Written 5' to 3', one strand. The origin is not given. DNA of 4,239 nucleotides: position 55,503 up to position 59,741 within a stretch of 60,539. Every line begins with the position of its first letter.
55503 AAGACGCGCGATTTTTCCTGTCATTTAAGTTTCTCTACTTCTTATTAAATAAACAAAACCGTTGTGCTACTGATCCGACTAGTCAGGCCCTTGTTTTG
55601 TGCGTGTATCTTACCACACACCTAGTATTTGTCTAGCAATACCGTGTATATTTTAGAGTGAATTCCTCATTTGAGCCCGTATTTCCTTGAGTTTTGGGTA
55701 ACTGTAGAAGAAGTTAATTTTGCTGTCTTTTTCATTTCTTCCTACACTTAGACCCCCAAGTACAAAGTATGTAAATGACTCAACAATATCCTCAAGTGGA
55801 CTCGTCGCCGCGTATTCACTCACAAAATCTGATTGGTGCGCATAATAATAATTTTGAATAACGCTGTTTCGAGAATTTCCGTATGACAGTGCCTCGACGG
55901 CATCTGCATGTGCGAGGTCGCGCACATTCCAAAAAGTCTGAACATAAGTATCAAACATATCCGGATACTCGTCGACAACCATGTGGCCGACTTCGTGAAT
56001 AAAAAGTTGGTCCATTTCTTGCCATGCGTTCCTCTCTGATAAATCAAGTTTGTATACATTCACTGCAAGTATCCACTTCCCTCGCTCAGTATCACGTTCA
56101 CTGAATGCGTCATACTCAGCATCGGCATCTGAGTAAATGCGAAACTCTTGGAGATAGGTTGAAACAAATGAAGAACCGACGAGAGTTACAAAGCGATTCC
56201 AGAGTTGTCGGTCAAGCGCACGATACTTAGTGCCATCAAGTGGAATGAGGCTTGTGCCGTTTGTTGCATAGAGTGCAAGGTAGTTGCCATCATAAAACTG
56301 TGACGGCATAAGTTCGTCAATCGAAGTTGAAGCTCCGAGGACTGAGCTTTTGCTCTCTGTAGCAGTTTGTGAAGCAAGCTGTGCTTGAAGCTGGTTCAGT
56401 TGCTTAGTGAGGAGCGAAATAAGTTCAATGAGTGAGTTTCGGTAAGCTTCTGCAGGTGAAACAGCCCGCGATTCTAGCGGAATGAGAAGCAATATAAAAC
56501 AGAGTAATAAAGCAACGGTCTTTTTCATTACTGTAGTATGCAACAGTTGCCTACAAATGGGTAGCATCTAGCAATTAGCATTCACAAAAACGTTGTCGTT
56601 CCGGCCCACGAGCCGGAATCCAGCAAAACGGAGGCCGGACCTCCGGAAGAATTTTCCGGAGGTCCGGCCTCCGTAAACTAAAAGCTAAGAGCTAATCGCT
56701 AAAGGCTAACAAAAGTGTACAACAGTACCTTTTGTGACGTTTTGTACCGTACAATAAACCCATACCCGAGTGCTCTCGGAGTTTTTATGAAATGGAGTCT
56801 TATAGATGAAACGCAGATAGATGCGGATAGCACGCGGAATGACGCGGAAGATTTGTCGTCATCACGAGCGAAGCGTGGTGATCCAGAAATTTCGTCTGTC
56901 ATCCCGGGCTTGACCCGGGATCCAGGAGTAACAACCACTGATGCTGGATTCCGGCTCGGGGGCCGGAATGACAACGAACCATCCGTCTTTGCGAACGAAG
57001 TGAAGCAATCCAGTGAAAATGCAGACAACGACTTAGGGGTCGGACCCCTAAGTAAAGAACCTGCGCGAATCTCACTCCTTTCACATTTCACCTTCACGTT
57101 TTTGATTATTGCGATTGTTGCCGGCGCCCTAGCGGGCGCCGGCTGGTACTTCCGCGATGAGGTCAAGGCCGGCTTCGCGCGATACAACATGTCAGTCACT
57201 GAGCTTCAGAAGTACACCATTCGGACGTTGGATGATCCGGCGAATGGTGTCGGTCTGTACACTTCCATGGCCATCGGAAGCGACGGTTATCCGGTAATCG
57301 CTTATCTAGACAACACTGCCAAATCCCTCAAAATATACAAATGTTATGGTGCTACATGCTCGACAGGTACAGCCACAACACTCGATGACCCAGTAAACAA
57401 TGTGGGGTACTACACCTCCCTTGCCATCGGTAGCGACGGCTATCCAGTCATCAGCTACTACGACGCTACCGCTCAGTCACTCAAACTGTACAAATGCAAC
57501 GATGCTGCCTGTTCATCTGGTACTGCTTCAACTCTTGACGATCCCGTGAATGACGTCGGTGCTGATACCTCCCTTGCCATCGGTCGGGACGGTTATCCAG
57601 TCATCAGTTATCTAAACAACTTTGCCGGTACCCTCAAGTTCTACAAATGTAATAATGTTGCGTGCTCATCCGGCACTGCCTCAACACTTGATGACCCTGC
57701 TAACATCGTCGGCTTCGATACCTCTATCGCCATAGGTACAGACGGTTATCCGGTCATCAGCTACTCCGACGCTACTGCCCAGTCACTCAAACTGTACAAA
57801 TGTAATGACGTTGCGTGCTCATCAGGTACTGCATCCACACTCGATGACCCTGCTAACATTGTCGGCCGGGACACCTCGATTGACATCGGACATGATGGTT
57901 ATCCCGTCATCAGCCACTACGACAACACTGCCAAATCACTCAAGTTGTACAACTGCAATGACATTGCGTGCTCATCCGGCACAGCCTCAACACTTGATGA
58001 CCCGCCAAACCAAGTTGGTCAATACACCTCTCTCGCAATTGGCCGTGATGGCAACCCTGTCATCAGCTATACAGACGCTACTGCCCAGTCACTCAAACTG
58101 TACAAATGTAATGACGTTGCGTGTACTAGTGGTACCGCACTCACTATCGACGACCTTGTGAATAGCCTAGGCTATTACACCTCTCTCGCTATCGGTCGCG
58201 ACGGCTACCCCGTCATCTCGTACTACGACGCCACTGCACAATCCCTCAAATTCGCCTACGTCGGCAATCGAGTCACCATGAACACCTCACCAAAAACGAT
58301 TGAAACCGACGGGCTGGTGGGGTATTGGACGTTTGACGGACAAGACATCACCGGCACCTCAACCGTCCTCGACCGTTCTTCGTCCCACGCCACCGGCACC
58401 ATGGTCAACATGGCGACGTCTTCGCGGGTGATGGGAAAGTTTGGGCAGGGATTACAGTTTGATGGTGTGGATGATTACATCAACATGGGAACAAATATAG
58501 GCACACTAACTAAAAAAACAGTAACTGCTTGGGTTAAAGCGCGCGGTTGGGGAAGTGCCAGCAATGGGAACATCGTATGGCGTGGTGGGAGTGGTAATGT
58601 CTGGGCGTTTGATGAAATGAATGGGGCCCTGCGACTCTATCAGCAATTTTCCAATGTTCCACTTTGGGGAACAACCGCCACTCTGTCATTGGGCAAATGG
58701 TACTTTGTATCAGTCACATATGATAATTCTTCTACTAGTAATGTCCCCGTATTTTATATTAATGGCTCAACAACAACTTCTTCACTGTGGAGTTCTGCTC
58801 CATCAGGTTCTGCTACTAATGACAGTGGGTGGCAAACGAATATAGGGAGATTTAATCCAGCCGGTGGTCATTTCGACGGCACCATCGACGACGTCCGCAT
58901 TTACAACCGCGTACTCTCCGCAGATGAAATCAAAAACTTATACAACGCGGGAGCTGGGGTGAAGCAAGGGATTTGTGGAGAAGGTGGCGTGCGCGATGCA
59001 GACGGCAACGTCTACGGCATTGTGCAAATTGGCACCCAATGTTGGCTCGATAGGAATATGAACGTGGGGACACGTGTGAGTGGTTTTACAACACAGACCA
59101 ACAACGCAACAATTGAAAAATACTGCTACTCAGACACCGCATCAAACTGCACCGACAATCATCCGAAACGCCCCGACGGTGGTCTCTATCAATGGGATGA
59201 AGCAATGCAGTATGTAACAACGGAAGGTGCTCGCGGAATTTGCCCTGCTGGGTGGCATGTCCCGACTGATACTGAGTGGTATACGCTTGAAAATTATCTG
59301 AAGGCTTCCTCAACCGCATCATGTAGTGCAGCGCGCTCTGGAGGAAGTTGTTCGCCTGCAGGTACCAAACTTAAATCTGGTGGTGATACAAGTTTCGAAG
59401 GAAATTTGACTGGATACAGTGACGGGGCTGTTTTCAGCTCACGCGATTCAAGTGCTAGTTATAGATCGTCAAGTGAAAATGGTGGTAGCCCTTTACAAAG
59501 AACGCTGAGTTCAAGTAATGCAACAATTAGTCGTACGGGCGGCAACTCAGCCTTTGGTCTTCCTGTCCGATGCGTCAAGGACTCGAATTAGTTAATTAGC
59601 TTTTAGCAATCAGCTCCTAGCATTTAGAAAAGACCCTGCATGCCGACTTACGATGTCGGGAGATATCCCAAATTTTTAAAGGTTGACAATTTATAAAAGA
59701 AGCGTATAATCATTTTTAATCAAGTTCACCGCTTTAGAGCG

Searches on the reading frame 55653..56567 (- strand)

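Call 36: search_protein_families(library=pfam, proteins=[window:55653-56567:-], max_evalue=0.001)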
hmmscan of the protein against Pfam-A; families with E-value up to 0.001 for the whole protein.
window:55653-56567:- (304 aa): 1 family
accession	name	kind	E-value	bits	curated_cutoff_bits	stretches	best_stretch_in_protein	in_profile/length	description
PF15890.11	Peptidase_Mx1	-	0.00045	20.1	25.6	1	126-269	62-193/240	Putative zinc-binding metallo-peptidase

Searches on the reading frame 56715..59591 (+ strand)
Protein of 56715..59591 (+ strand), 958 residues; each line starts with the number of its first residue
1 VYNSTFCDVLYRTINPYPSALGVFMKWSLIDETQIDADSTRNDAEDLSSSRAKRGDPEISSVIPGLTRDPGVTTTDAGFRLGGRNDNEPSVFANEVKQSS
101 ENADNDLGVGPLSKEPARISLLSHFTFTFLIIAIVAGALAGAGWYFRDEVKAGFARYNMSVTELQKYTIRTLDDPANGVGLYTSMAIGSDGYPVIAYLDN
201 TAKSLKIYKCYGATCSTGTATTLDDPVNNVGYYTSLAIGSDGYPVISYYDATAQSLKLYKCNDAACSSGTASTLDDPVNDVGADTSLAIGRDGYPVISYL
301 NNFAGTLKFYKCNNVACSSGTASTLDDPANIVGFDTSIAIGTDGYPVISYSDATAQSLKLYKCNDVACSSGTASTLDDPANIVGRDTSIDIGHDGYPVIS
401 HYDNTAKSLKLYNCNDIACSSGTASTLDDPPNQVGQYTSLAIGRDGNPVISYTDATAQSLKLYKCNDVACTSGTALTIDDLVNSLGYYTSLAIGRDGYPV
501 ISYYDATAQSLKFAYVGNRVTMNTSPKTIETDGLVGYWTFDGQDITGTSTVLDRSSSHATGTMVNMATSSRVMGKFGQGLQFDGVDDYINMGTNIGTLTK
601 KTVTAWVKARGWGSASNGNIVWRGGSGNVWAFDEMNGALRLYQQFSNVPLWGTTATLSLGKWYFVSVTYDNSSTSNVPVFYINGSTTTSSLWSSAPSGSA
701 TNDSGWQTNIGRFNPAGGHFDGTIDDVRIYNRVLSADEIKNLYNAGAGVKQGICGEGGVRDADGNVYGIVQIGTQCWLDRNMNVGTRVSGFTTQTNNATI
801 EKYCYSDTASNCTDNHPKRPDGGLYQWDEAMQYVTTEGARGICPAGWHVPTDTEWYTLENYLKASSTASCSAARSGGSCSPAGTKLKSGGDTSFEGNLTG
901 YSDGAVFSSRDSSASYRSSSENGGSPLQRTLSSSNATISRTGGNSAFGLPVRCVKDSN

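Call 36: search_protein_families(library=pfam, proteins=[window:56715-59591:+], max_evalue=0.001)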
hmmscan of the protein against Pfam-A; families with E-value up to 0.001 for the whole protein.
window:56715-59591:+ (958 aa): 2 families
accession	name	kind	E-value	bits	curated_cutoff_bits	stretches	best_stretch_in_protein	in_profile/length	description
PF09603.15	Fib_succ_major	-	1.3e-27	97.7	33.9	1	770-955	1-187/187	Fibrobacter succinogenes major domain (Fib_succ_major)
PF13385.13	Laminin_G_3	-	4e-17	63.2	27.6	1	583-740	1-151/151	Concanavalin A-like lectin/glucanases superfamily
